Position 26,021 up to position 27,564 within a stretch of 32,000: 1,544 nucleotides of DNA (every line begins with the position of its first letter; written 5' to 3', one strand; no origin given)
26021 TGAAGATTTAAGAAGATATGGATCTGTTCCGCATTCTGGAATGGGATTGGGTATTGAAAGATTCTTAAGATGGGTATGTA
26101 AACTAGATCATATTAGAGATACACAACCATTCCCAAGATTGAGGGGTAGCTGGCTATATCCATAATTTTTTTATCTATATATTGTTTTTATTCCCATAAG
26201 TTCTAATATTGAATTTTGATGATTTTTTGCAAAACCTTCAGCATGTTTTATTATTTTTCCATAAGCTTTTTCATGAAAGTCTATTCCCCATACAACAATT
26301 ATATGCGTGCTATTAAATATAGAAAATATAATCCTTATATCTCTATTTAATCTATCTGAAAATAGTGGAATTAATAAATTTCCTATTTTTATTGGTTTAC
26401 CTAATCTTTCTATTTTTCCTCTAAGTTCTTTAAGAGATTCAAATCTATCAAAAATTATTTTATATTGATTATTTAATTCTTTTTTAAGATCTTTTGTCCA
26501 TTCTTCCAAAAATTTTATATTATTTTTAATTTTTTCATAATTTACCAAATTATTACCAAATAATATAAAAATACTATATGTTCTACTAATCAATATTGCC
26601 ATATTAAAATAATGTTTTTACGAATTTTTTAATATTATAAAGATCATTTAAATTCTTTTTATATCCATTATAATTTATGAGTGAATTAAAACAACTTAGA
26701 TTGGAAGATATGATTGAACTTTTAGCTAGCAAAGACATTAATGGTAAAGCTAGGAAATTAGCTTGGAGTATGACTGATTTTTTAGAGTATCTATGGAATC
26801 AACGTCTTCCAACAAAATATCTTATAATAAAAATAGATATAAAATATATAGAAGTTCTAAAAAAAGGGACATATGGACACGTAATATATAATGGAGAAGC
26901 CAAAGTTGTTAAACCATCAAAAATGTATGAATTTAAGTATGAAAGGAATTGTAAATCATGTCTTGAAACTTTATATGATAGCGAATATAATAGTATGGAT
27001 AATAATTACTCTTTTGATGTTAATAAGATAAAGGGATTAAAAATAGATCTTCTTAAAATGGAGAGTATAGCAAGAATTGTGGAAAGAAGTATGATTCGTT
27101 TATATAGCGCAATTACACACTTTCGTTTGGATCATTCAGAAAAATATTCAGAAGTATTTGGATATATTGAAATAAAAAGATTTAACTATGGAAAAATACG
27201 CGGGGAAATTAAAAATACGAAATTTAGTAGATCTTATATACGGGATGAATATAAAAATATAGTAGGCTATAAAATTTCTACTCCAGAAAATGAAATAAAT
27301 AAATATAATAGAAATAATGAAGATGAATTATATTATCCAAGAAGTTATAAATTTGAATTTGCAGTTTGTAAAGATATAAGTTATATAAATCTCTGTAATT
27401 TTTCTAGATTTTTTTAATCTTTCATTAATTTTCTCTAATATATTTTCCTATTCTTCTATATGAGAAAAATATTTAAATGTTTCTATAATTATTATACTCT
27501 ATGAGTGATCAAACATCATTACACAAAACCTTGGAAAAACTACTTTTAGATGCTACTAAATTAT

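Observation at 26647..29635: Tandem array of four fast-diverging paralogs of an unrecognised cytoplasmic protein family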

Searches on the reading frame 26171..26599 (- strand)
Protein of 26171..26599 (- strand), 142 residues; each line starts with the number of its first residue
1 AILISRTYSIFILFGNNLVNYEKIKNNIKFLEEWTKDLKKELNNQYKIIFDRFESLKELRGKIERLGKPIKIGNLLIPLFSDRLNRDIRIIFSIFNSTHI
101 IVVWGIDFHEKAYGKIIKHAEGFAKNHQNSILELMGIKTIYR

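Call 4: search_protein_families(library=pfam, proteins=[window:26171-26599:-], max_evalue=1)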
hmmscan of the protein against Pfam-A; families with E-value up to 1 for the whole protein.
window:26171-26599:- (142 aa): 3 families
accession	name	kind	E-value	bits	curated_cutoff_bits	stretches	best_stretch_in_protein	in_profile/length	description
PF24026.1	DUF7337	-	0.00018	21.9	30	1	23-66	15-58/61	Family of unknown function (DUF7337)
PF04048.20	Sec8_N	-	0.0057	17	26.8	1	14-71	67-124/142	Exocyst complex component Sec8 N-terminal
PF19191.5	HEF_HK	-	0.015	16.2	24.1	1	20-57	16-52/67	HEF_HK domain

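Call 13: search_protein_families(library=padloc, proteins=[window:26171-26599:-], max_evalue=1)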
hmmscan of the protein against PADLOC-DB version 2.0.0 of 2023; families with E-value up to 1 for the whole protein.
window:26171-26599:- (142 aa): 0 families

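Call 53: search_protein_families(library=ncbifam, proteins=[window:26171-26599:-], max_evalue=10)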
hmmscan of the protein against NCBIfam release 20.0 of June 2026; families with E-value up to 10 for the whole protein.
window:26171-26599:- (142 aa): 1 family
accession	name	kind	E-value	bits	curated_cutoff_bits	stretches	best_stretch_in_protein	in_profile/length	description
NF004848.0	PRK06199.1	subfamily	0.0017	17.5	362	1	22-117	273-366/379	tyramine oxidase subunit B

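Call 54: search_solved_structures(query=window:26171-26599:-, max_evalue=10, show_alignments=2)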
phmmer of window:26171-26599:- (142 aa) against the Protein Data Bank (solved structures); distinct sequences matched with E-value up to 10: 3.
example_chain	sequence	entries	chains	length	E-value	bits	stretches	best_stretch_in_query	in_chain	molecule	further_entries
7bwf_A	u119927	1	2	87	0.00063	22.8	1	27-101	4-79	Addiction module antitoxin RelB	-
6l8e_E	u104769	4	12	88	0.00064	22.8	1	27-101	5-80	YoeB toxin | YoeB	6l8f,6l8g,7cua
7zm7_9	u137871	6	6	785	0.62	13.1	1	91-119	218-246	Subunit NDUFS5 of NADH-ubiquinone oxidoreductase (Complex I)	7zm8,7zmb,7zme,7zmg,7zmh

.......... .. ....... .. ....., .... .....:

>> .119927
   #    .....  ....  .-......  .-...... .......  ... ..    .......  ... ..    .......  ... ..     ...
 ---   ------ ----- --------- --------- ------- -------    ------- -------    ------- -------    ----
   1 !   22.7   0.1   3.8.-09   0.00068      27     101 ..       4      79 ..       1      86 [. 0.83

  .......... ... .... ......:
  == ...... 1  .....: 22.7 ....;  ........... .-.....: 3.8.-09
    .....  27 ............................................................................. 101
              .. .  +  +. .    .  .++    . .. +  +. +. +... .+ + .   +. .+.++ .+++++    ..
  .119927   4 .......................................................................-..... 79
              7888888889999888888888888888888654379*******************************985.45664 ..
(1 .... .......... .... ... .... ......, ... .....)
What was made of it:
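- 26171..26602 (-): Context and left boundary: solo RelE/YoeB-family gene (Nps_00800), transcribed divergently from copy 1. phmmer hits YoeB structures 6l8e and 7bwf at E=6e-4 (call 54).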

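Call 58: find_homologous_proteins(query=window:26171-26599:-, max_evalue=0.001)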
Query window:26171-26599:- (142 aa): 91 proteins with E <= 0.001 among 118 candidates.
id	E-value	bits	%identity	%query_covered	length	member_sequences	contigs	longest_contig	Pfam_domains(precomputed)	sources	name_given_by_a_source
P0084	1.3e-83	296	98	100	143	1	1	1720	-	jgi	jgi:mRNA-degrading endonuclease RelE of RelBE toxin-antitoxin system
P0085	3.0e-83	294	97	100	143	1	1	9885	-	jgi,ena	jgi:mRNA-degrading endonuclease RelE of RelBE toxin-antitoxin system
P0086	4.7e-83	294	97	100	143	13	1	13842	-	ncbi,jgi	jgi:mRNA-degrading endonuclease RelE of RelBE toxin-antitoxin system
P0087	9.7e-83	293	96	100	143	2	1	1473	-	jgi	jgi:mRNA-degrading endonuclease RelE of RelBE toxin-antitoxin system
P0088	1.2e-82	292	97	100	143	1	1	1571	-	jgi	jgi:mRNA-degrading endonuclease RelE of RelBE toxin-antitoxin system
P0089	5.3e-82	290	96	100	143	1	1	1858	-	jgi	-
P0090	8.9e-80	283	92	100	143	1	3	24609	-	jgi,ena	-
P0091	3.3e-74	265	89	100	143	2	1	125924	-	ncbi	ncbi:MAG: hypothetical protein RXN31_00635 [Candidatus Nanopusillus acidilobi]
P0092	2.1e-73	263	89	100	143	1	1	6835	-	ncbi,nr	ncbi:MAG: hypothetical protein L7G90_03065 [Candidatus Nanopusillus sp.]|nr:hypothetical protein [Ca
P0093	8.3e-72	257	88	100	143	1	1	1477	-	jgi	-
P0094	3.8e-68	246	81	100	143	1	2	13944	-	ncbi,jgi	jgi:mRNA-degrading endonuclease RelE of RelBE toxin-antitoxin system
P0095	3.9e-68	245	82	100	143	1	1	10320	PF24026.2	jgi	jgi:mRNA-degrading endonuclease RelE of RelBE toxin-antitoxin system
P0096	5.7e-68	245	81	100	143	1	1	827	PF24026.2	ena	-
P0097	5.9e-68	245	81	100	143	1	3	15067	PF24026.2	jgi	-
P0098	6.5e-67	242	80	100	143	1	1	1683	-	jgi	jgi:mRNA-degrading endonuclease RelE of RelBE toxin-antitoxin system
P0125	4.5e-62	226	77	100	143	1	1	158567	PF24026.2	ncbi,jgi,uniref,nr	ncbi:Cytotoxic translational repressor of toxin-antitoxin stability system [Candidatus Nanobsidianus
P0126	4.7e-62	226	75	100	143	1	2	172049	PF24026.2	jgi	-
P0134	5.8e-60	219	76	100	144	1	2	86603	-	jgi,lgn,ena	jgi:mRNA-degrading endonuclease RelE of RelBE toxin-antitoxin system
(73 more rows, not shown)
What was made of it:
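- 26171..26602 (-): It has 91 homologs, all Nanopusillus/Nanobsidianus (call 58).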

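Call 59: find_encoding_contigs(protein=P0125, flank=6000, max_places=2)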
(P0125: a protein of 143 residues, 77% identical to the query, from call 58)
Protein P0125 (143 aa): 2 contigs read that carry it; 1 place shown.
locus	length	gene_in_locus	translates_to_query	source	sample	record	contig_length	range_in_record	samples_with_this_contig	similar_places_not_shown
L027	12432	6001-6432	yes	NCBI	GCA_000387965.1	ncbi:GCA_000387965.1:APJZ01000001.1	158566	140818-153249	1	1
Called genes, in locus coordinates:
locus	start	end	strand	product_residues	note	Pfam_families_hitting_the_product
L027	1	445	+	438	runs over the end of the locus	-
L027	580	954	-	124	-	-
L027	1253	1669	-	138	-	-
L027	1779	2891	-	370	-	-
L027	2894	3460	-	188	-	PF04011:LemA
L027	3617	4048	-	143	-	-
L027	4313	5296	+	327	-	PF16285:DUF4931_N (faint)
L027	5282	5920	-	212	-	-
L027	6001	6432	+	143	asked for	PF24026:DUF7337 (weak)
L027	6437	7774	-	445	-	PF01336:tRNA_anti-codon, PF00152:tRNA-synt_2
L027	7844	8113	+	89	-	PF00708:Acylphosphatase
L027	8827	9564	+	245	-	-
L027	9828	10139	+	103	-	PF04073:tRNA_edit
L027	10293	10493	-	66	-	PF01192:RNA_pol_Rpb6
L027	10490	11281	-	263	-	PF01138:RNase_PH, PF03725:RNase_PH_C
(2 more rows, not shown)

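Call 60: find_encoding_contigs(protein=P0134, flank=6000, max_places=2)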
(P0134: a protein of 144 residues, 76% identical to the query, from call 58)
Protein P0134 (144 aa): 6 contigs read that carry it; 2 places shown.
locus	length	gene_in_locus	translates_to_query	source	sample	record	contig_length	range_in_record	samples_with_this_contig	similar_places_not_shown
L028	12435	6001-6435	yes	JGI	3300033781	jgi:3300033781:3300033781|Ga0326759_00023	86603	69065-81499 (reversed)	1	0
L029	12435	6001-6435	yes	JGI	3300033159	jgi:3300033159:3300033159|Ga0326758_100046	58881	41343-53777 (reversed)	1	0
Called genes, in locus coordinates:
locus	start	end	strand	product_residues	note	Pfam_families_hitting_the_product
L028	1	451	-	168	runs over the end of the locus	-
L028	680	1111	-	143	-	-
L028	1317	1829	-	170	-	-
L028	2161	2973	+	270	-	-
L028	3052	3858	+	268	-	-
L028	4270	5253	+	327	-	-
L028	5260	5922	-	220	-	-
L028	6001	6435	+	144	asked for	-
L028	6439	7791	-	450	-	PF01336:tRNA_anti-codon, PF00152:tRNA-synt_2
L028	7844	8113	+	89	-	PF00708:Acylphosphatase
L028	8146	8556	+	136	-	-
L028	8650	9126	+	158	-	PF04073:tRNA_edit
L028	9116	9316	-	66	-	PF01192:RNA_pol_Rpb6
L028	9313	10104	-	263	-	PF01138:RNase_PH, PF03725:RNase_PH_C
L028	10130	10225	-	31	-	-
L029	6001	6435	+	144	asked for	-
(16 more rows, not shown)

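Call 61: find_encoding_contigs(protein=P0126, flank=6000, max_places=2)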
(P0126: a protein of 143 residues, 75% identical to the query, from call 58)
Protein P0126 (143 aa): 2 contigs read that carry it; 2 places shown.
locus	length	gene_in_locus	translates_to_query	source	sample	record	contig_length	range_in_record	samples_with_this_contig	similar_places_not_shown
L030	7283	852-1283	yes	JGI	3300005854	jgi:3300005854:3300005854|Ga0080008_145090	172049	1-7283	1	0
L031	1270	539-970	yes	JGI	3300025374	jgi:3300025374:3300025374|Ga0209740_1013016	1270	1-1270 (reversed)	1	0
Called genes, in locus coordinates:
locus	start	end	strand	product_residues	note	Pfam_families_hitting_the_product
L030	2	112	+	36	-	?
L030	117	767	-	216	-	-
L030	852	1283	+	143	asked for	PF24026:DUF7337 (weak)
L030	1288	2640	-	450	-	PF01336:tRNA_anti-codon, PF00152:tRNA-synt_2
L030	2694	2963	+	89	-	PF00708:Acylphosphatase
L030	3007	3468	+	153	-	-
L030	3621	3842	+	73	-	-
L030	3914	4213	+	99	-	-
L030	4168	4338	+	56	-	-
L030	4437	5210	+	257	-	-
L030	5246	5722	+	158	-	PF04073:tRNA_edit, PF23526:AprA_N (weak)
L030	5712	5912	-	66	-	PF01192:RNA_pol_Rpb6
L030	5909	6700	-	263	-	PF01138:RNase_PH, PF03725:RNase_PH_C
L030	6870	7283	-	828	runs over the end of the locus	PF05124:S_layer_C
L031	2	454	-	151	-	?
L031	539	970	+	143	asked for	PF24026:DUF7337 (weak)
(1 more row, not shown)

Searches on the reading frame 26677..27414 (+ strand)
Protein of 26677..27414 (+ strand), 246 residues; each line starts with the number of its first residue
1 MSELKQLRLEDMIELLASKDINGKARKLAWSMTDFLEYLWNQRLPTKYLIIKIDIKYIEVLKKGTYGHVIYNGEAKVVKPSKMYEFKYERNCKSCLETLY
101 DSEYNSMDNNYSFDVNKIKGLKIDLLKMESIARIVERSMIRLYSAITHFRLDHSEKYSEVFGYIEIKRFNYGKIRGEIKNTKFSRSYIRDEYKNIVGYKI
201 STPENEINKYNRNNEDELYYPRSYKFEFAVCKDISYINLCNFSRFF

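Call 4: search_protein_families(library=pfam, proteins=[window:26677-27414:+], max_evalue=1)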
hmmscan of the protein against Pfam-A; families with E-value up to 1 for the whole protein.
window:26677-27414:+ (246 aa): 0 families

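Call 8: find_homologous_proteins(query=A1, max_evalue=0.001)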
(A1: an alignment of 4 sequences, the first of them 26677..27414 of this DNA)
Query A1 (4 sequences) (246 aa, profile of the alignment): 38 proteins with E <= 0.001 among 1619 candidates.
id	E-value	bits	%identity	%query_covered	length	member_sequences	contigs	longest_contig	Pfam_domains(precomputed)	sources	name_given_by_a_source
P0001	4.1e-81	290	33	65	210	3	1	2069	-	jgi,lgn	jgi:hypothetical protein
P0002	1.1e-78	282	32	77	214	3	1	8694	-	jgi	-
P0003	1.9e-78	281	34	78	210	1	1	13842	-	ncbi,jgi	jgi:hypothetical protein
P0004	3.1e-76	274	38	36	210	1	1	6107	-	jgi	jgi:hypothetical protein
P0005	3.1e-75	271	32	68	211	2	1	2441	-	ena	-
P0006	3.6e-75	271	92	100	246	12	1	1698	-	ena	-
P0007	1.0e-73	266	24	75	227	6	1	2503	-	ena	-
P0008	1.1e-73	266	30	57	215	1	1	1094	-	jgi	jgi:hypothetical protein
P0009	6.8e-73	263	87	100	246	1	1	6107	-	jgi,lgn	jgi:hypothetical protein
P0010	9.9e-73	263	88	100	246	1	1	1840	-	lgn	-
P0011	1.6e-72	262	33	65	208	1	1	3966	-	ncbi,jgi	ncbi:MAG: hypothetical protein RXO36_06805 [Candidatus Nanopusillus acidilobi]|jgi:hypothetical prot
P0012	1.3e-70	256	90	100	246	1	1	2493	-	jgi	jgi:hypothetical protein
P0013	2.3e-70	255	83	100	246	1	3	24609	-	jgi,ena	-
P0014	5.3e-70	254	86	100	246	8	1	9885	-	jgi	jgi:hypothetical protein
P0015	6.0e-70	253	83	100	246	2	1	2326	-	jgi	jgi:hypothetical protein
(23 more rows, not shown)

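Call 13: search_protein_families(library=padloc, proteins=[window:26677-27414:+], max_evalue=1)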
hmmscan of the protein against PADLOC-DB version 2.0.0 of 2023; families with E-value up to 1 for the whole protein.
window:26677-27414:+ (246 aa): 0 families

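Call 16: find_encoding_contigs(protein=P0013, flank=10000, max_places=4)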
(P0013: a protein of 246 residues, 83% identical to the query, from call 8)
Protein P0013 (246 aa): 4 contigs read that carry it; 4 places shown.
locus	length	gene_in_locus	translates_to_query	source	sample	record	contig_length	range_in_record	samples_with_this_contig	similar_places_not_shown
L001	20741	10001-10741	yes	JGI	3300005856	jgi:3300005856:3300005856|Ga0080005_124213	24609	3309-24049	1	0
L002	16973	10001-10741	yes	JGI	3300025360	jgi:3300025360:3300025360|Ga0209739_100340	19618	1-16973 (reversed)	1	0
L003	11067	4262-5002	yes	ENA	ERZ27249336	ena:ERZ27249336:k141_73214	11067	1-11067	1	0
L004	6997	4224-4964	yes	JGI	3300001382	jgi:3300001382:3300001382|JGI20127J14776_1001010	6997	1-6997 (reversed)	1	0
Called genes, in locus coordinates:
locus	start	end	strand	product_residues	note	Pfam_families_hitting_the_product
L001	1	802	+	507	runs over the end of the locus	PF19306:WHD_Lhr, PF08494:DEAD_assoc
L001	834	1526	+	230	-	-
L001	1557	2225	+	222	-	-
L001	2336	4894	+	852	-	PF05124:S_layer_C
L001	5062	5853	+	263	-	PF01138:RNase_PH, PF03725:RNase_PH_C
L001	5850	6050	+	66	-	PF01192:RNA_pol_Rpb6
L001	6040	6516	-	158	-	PF04073:tRNA_edit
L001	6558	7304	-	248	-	-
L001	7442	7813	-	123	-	-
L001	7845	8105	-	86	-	PF00708:Acylphosphatase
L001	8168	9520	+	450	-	PF01336:tRNA_anti-codon, PF00152:tRNA-synt_2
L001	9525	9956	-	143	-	-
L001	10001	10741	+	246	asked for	-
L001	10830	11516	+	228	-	-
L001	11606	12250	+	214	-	-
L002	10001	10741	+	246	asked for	-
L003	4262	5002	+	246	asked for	-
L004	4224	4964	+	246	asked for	-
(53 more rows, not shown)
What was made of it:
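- On Virus-derived or mobile-element gene: The locus is chromosomal and syntenic (calls 16, 59-61).
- Gene order is conserved across this whole region, so adjacency carries little weight (calls 16, 59).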

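Call 18: list_cluster_members(proteins=[window:26677-27414:+, window:27501-28178:+, window:28254-28886:+, window:29015-29632:+, window:24813-26162:+, window:29638-30621:-])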
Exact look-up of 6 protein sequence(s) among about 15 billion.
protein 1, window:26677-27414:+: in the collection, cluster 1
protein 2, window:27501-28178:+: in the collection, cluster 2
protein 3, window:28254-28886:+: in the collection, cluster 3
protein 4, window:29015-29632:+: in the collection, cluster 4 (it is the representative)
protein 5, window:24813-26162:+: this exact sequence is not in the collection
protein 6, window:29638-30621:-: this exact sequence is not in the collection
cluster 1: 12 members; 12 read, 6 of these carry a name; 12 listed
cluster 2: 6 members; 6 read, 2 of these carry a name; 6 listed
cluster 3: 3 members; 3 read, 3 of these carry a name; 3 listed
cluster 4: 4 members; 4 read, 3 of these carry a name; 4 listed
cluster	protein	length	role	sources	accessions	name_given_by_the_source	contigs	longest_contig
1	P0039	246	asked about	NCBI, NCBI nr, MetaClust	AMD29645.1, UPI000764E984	hypothetical protein Nps_00805 [Candidatus Nanopusillus acidilobi] | status=active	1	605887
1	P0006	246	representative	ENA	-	-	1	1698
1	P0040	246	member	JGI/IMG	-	hypothetical protein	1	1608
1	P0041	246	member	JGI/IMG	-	hypothetical protein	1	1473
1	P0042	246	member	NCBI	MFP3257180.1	MAG: hypothetical protein RXO36_05225 [Candidatus Nanopusillus acidilobi]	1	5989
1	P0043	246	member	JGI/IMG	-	hypothetical protein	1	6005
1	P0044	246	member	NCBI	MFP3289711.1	MAG: hypothetical protein RXN31_00630 [Candidatus Nanopusillus acidilobi]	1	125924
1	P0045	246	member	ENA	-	-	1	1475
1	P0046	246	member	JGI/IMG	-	-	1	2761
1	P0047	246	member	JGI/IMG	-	-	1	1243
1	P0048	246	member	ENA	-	-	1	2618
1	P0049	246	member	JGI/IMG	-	-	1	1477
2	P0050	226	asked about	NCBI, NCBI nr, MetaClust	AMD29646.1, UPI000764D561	hypothetical protein Nps_00810 [Candidatus Nanopusillus acidilobi] | status=active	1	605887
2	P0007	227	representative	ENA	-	-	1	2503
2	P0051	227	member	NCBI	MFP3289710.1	MAG: hypothetical protein RXN31_00625 [Candidatus Nanopusillus acidilobi]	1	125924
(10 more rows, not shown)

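Call 19: search_protein_representatives(alignment_id=A1)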
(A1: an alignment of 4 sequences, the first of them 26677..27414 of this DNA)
Query: 4 sequences, 209 profile positions. Proteins with E-value up to 0.001 (for the whole library): 26; up to 1e-10: 23; up to 1e-30: 13. The best 26 are listed.
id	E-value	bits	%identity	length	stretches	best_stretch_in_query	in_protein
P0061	1.1e-76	273.8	-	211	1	1-209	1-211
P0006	1.1e-75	270.5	-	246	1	1-209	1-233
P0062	4.0e-75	268.7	-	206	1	1-206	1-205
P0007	3.2e-74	265.7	-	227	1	1-209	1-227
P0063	4.4e-56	206.5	-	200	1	1-208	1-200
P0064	1.4e-51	191.8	-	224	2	14-162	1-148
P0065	1.3e-50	188.7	-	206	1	1-207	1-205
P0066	1.7e-50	188.2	-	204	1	1-209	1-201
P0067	1.7e-46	175.1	-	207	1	1-208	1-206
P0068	8.1e-45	169.7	-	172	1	44-208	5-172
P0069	6.7e-39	150.3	-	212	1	8-208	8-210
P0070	9.3e-34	133.5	-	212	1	8-208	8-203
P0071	2.8e-33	132.0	-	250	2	4-169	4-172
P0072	1.0e-29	120.4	-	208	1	7-207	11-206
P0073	9.5e-27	110.7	-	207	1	1-208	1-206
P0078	2.4e-17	79.9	-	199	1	4-208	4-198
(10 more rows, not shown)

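Call 26: find_encoding_contigs(protein=P0063, flank=10000, max_places=3)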
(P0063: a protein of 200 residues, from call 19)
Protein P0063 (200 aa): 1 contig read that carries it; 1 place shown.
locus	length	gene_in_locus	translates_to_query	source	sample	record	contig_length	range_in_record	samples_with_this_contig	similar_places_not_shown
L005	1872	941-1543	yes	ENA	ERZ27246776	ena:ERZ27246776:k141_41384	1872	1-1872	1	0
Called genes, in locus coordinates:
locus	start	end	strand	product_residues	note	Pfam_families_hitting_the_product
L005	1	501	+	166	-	?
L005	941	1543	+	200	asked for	-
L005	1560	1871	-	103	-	?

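Call 49: find_encoding_contigs(protein=P0072, flank=8000, max_places=3)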
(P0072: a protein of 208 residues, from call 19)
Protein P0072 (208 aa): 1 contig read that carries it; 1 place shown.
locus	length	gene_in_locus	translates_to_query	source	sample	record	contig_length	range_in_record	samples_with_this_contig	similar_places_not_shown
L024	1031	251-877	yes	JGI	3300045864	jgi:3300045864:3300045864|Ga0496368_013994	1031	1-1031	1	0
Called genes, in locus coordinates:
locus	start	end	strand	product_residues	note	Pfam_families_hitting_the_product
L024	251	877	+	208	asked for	-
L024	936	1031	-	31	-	?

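Call 50: find_encoding_contigs(protein=P0078, flank=8000, max_places=3)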
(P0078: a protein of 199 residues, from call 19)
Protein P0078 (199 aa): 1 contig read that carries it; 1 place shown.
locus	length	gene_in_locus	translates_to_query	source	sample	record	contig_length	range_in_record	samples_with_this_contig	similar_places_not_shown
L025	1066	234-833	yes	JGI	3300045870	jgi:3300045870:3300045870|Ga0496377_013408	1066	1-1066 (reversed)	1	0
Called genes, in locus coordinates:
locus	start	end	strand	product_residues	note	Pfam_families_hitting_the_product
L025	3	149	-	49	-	?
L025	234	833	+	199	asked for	-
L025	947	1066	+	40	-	?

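Call 51: find_encoding_contigs(protein=P0067, flank=8000, max_places=3)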
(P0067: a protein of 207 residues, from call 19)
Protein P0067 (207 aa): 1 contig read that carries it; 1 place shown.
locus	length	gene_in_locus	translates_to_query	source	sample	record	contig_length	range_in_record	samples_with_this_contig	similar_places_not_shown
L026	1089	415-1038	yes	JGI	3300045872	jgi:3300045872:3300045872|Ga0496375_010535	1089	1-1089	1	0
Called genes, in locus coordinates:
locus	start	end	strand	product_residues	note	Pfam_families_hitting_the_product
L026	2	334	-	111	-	?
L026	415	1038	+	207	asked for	-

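Call 53: search_protein_families(library=ncbifam, proteins=[window:26677-27414:+], max_evalue=10)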
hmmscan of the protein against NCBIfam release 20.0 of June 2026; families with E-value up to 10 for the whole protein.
window:26677-27414:+ (246 aa): 0 families
